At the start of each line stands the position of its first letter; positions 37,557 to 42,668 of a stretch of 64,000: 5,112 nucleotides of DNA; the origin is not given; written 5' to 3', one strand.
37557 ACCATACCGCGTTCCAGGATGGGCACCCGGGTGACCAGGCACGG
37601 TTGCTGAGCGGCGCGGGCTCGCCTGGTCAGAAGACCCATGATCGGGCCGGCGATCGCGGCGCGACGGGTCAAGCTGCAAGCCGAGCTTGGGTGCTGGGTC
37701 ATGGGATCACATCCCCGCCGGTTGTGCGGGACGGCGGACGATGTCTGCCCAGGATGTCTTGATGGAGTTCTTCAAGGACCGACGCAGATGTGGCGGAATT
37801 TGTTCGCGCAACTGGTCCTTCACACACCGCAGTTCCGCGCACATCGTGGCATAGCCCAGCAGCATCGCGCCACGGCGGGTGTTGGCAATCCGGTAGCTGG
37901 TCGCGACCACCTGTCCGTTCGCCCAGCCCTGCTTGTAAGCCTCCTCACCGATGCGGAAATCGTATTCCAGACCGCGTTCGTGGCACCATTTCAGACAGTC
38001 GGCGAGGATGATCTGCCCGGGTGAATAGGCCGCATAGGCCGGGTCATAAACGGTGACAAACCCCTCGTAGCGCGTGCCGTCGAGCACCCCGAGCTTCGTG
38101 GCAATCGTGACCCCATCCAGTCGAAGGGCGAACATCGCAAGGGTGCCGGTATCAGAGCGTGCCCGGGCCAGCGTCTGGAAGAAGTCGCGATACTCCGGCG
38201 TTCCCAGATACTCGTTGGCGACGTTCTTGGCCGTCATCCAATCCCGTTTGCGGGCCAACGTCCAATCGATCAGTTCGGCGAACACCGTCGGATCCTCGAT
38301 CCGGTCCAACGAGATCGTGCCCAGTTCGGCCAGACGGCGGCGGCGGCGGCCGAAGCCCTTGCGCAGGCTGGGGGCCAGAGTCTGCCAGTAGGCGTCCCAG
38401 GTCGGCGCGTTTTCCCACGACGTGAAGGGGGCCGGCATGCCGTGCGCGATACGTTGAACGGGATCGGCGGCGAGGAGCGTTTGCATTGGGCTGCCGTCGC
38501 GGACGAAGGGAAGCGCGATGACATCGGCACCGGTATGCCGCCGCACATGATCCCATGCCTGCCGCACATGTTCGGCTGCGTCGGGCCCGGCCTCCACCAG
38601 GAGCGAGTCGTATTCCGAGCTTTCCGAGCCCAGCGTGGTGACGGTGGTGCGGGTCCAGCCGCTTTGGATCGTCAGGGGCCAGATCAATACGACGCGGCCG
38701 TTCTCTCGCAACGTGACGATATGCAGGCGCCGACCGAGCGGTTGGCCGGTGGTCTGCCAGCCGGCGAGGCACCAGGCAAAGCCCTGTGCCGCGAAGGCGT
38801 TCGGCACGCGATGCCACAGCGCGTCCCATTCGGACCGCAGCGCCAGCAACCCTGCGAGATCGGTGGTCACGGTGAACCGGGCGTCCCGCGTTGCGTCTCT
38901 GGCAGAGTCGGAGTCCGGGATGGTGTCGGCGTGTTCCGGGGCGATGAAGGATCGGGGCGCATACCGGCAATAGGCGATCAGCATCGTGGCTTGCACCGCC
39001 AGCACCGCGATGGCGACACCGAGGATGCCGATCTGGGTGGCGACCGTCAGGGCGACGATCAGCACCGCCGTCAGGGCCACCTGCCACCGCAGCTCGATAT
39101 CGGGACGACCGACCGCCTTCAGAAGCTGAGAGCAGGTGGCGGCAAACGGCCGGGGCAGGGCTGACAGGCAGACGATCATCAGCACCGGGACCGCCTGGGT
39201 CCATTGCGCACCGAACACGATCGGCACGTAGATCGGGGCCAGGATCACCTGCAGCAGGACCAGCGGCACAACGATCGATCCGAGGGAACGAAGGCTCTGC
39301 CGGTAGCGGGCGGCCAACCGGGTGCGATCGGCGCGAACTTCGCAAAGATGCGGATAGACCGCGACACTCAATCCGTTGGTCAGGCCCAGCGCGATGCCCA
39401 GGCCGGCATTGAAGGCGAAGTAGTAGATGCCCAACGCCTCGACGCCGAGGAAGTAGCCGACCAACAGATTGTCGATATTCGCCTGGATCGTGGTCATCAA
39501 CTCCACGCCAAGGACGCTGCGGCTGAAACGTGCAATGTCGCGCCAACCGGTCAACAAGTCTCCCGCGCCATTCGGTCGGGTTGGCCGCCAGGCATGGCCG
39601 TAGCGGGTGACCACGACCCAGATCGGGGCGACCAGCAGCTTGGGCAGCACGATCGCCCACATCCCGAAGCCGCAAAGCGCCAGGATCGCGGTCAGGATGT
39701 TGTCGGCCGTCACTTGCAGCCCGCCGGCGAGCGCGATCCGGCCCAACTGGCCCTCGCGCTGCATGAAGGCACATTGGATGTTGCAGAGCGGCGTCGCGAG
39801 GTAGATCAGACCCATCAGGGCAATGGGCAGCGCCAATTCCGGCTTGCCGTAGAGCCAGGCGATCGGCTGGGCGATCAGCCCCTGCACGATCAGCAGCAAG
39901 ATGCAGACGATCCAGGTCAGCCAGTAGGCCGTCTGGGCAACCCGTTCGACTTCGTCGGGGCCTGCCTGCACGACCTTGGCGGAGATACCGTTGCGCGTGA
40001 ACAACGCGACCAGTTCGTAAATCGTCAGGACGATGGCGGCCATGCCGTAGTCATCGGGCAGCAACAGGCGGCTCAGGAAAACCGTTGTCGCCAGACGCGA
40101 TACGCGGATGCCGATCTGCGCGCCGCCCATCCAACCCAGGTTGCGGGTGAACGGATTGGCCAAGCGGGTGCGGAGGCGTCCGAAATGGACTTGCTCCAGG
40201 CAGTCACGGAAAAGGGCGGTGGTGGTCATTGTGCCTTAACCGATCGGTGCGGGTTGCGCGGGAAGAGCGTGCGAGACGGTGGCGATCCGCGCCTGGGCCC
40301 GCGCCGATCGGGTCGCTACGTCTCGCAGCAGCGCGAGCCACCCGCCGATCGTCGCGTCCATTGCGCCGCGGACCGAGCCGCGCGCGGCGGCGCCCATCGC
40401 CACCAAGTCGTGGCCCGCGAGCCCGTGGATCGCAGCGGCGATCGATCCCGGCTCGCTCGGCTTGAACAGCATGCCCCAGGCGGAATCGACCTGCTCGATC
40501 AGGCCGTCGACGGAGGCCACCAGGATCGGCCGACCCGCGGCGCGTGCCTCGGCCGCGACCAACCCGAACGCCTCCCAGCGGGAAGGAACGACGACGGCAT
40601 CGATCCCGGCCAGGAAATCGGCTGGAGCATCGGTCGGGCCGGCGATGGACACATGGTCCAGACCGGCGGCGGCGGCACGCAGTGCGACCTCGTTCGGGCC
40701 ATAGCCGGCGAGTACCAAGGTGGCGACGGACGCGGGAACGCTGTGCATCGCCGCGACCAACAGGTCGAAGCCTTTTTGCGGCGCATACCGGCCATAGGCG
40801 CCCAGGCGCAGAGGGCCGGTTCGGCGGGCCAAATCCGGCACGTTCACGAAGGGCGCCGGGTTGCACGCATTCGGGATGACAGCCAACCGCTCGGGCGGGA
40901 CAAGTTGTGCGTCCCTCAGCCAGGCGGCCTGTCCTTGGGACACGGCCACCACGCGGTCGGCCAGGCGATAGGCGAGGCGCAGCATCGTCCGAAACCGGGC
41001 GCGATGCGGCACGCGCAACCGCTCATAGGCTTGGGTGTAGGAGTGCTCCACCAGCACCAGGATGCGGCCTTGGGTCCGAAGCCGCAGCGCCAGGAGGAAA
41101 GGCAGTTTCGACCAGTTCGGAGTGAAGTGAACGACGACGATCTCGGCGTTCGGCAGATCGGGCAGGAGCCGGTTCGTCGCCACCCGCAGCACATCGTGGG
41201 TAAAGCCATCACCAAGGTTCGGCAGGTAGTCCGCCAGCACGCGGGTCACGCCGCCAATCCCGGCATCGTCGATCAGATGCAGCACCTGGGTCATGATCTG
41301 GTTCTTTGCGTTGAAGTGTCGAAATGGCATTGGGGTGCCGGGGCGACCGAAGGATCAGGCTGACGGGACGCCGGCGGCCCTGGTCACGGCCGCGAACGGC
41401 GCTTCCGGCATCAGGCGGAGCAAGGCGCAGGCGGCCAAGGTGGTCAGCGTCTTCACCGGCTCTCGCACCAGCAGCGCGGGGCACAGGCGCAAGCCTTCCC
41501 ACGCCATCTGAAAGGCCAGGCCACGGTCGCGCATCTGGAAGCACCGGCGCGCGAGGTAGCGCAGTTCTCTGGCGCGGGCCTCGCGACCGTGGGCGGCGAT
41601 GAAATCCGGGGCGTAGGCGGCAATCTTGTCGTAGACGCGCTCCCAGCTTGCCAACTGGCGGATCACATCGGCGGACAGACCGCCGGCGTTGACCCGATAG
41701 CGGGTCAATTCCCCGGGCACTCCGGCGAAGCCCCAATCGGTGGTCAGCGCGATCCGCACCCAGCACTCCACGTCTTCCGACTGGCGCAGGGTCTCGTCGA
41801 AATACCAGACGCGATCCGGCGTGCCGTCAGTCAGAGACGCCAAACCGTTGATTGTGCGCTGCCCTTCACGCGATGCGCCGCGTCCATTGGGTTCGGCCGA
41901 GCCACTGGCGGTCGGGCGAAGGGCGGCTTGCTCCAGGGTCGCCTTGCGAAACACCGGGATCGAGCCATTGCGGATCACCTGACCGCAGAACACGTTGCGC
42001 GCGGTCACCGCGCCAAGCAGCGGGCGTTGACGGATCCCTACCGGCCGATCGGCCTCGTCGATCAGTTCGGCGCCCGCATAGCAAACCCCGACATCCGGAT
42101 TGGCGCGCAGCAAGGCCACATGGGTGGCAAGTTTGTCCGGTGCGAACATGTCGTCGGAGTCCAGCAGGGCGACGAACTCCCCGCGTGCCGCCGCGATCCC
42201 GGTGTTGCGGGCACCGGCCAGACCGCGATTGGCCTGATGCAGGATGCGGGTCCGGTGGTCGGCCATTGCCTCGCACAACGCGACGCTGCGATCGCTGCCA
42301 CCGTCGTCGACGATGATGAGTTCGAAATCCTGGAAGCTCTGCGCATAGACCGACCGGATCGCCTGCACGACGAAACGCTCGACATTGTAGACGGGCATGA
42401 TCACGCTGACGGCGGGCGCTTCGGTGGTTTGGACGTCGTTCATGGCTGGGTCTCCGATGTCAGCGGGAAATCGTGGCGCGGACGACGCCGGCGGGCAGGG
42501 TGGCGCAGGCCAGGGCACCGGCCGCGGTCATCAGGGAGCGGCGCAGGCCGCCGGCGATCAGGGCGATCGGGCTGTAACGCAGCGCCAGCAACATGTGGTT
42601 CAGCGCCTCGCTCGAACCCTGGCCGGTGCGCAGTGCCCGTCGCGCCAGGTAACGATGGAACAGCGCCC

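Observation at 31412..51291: EPS cluster coupled to a Vibrio-style LuxU/LuxO-like sigma54 phosphorelay in an alphaproteobacterium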

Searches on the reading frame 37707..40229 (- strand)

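Call 3: search_protein_families(library=pfam, proteins=[window:37707-40229:-])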
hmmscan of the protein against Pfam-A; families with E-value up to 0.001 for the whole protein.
window:37707-40229:- (840 aa): 3 families
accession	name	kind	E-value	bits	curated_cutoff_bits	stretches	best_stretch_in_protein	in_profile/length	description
PF13440.11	Polysacc_synt_3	-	8.7e-53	179.9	23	1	52-348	2-293/293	Polysaccharide biosynthesis protein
PF13480.13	Acetyltransf_6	-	1e-28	100.7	22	1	621-767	2-143/143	Acetyltransferase (GNAT) domain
PF01943.22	Polysacc_synt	-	8.9e-20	71.7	28.2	1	28-295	2-270/274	Polysaccharide biosynthesis protein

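Call 5: search_protein_families(library=ncbifam, proteins=[window:37707-40229:-], max_evalue=0.01)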
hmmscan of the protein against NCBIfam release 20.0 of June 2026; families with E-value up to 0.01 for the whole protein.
window:37707-40229:- (840 aa): 4 families
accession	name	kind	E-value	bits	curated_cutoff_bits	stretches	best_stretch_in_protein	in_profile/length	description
NF007773.0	PRK10459.1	equivalog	1.2e-45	156.5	273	1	36-418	16-396/492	MOP flippase family protein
NF047674.1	TeichurnBiosyTuaB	equivalog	1.4e-34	120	580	1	29-412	10-391/469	teichuronic acid biosynthesis protein TuaB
NF058658.1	Oglyco_Wzx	exception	1.2e-30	107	720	1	42-424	25-402/478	O-glycosylation flippase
NF047385.1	T4SS_GNAT_BspF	exception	0.0045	15.6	775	1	616-747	220-350/428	type IV secretion system effector crotonyl transferase BspF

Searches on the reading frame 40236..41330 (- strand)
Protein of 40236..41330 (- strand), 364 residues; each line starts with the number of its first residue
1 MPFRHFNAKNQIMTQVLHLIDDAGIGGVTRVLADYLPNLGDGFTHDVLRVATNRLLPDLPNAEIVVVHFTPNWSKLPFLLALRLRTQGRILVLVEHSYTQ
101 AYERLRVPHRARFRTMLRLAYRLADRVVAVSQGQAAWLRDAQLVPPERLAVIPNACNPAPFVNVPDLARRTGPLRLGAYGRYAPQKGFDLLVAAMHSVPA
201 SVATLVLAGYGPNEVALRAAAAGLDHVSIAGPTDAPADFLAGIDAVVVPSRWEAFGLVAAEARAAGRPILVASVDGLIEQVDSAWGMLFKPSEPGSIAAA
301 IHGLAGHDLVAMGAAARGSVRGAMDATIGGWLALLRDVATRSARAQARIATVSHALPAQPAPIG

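Call 3: search_protein_families(library=pfam, proteins=[window:40236-41330:-])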
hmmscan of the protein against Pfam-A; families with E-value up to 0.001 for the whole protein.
window:40236-41330:- (364 aa): 5 families
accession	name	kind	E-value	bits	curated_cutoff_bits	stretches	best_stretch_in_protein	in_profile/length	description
PF13692.12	Glyco_trans_1_4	-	4.1e-22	79.4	27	1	175-304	3-139/142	Glycosyl transferases group 1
PF00534.26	Glycos_transf_1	-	7e-21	74.9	26.4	1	169-302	11-153/172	Glycosyl transferases group 1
PF13439.12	Glyco_transf_4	-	1.8e-12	48.1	28.5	1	64-158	73-168/170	Glycosyltransferase Family 4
PF20706.3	GT4-conflict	-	5.8e-12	45.7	26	1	112-356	136-372/385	Family 4 Glycosyltransferase in conflict systems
PF13579.12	Glyco_trans_4_4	-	1.3e-09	39.1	29.7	1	53-154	64-157/158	Glycosyl transferase 4-like domain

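Call 84: search_protein_families(library=ncbifam, proteins=[window:40236-41330:-], max_evalue=1)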
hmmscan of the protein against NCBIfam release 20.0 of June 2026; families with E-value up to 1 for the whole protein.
window:40236-41330:- (364 aa): 28 families (the best 25 are shown)
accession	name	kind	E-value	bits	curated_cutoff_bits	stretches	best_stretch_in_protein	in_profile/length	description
NF053787.1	GlcN_PG_synth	equivalog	2.3e-16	59.6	480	1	180-322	204-341/361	N-acetylglucosaminyl phosphatidylglycerol synthase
TIGR03088.1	stp2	hypoth_equivalog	7.8e-14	51.5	409.05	1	110-320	123-353/374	TIGR03088 family PEP-CTERM/XrtA system glycosyltransferase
TIGR02095.1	glgA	subfamily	8.8e-11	41.1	328.45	1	176-301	297-435/477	glycogen/starch synthase, ADP-glucose type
TIGR04047.1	MSMEG_0565_glyc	hypoth_equivalog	3.3e-10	39.6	259.85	1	120-304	135-338/373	MSMEG_0565 family glycosyltransferase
NF010699.0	PRK14099.1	equivalog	4.9e-10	38.5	762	1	166-281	288-408/485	glycogen synthase GlgA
TIGR03449.1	mycothiol_MshA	equivalog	1.1e-09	37.8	462.5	1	238-315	299-379/406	D-inositol-3-phosphate glycosyltransferase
NF041876.1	EPS_EpsE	equivalog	1e-08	34.9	400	1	168-326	209-382/389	exopolysaccharide biosynthesis GT4 family glycosyltransferase EpsE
TIGR04063.1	stp3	hypoth_equivalog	1.3e-08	34.1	442.05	1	115-305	149-358/397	TIGR04063 family PEP-CTERM/XrtA system glycosyltransferase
TIGR03999.1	thiol_BshA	equivalog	3.2e-08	32.9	273.7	1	191-286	217-317/375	N-acetyl-alpha-D-glucosaminyl L-malate synthase BshA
TIGR02149.1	glgA_Coryne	subfamily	6.1e-08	32.2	302.4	1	118-293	139-335/391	glycogen synthase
NF001899.0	PRK00654.1-2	equivalog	1.6e-07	30.1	459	1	178-284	296-417/478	glycogen synthase GlgA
NF047684.1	TeichurnBiosyTuaC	equivalog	1.2e-06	27.8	550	1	180-309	226-356/391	teichuronic acid biosynthesis protein TuaC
NF001901.0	PRK00654.1-5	equivalog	4.8e-06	25.3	649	1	166-302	310-451/502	glycogen synthase GlgA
NF038295.1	EPS_HpsP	equivalog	6e-06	25.5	550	1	181-284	215-329/388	hormogonium polysaccharide biosynthesis glycosyltransferase HpsP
NF046085.1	XrtY_assoc_Gly1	equivalog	9e-06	24.8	400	1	142-283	177-325/387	XrtY-associated glycosyltransferase XYAG1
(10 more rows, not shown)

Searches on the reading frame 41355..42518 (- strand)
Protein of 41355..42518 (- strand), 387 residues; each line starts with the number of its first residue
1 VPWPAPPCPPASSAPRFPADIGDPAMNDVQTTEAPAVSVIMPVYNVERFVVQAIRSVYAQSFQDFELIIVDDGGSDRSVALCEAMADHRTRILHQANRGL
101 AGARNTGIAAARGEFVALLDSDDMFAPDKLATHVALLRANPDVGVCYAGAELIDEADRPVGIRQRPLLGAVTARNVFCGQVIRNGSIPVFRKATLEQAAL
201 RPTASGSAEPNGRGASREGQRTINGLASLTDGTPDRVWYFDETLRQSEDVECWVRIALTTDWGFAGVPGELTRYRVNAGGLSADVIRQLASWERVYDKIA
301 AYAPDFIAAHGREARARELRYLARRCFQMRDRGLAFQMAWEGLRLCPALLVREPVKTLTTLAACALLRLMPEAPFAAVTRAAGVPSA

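Call 3: search_protein_families(library=pfam, proteins=[window:41355-42518:-])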
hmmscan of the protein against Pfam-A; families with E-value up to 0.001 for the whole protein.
window:41355-42518:- (387 aa): 3 families
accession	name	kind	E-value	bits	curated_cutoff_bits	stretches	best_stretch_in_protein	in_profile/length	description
PF00535.33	Glycos_transf_2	-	6.5e-33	114.5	23.3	1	38-149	1-115/168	Glycosyl transferase family 2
PF10111.15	Glyco_tranf_2_2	-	2.5e-14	53.8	27.3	1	38-157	1-131/276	Glycosyltransferase like family 2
PF13641.12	Glyco_tranf_2_3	-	3.2e-09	37.6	27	1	35-145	1-118/230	Glycosyltransferase like family 2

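Call 84: search_protein_families(library=ncbifam, proteins=[window:41355-42518:-], max_evalue=1)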
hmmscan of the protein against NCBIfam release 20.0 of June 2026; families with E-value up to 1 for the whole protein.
window:41355-42518:- (387 aa): 29 families (the best 25 are shown)
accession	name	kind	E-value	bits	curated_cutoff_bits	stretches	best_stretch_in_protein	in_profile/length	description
NF047683.1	TeichurnBiosyTuaG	equivalog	5.2e-27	95.1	400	1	33-157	4-130/252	teichuronic acid biosynthesis protein TuaG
NF007482.0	PRK10073.1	equivalog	9.4e-27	93.9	423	1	33-148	4-122/334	glycosyltransferase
NF041875.1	EPS_EpsD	equivalog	3.1e-22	79.4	370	2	37-142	1-109/325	exopolysaccharide biosynthesis glycosyltransferase EpsD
NF053739.1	GlytfEpsEBac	equivalog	8.6e-20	70.8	450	1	35-163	1-132/265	glycosyltransferase EpsE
TIGR03937.1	PgaC_IcaA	equivalog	2.3e-19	69.6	422.3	1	27-145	37-158/407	poly-beta-1,6-N-acetyl-D-glucosamine synthase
NF050050.1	ProtGlycPglI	equivalog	1.7e-17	63.8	500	1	35-133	2-104/306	GalNAc(5)-diNAcBac-PP-undecaprenol beta-1,3-glucosyltransferase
TIGR04017.1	WcaA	equivalog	2.4e-16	60.1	495.75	1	31-135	1-108/279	colanic acid biosynthesis glycosyltransferase WcaA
NF007453.0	PRK10018.1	equivalog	2.8e-16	60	382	1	31-136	2-110/280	colanic acid biosynthesis glycosyltransferase WcaA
TIGR03965.1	mycofact_glyco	equivalog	7.6e-16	58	280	1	30-143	69-184/467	mycofactocin biosynthesis glycosyltransferase MftF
NF041394.1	GtaseAglG_Halo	equivalog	3.6e-13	49.5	440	1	37-137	3-107/304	glucosyl-dolichyl phosphate glucuronosyltransferase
NF038299.1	EPS_HpsN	equivalog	9e-13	47.9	425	1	35-146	1-115/317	hormogonium polysaccharide biosynthesis glycosyltransferase HpsN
TIGR03111.1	glyc2_xrt_Gpos1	hypoth_equivalog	5.4e-11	41.9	363.95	1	31-153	45-171/439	TIGR03111 family XrtG-associated glycosyltransferase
TIGR04283.1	glyco_like_mftF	equivalog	5.6e-10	39.2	182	1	37-135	1-94/221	TIGR04283 family arsenosugar biosynthesis glycosyltransferase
NF038302.1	EPS_HpsE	equivalog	2.1e-09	36.8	300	1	37-146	3-120/307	hormogonium polysaccharide biosynthesis glycosyltransferase HpsE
TIGR04242.1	nodulat_NodC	equivalog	2.8e-09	36.4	550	1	26-145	39-163/395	chitooligosaccharide synthase NodC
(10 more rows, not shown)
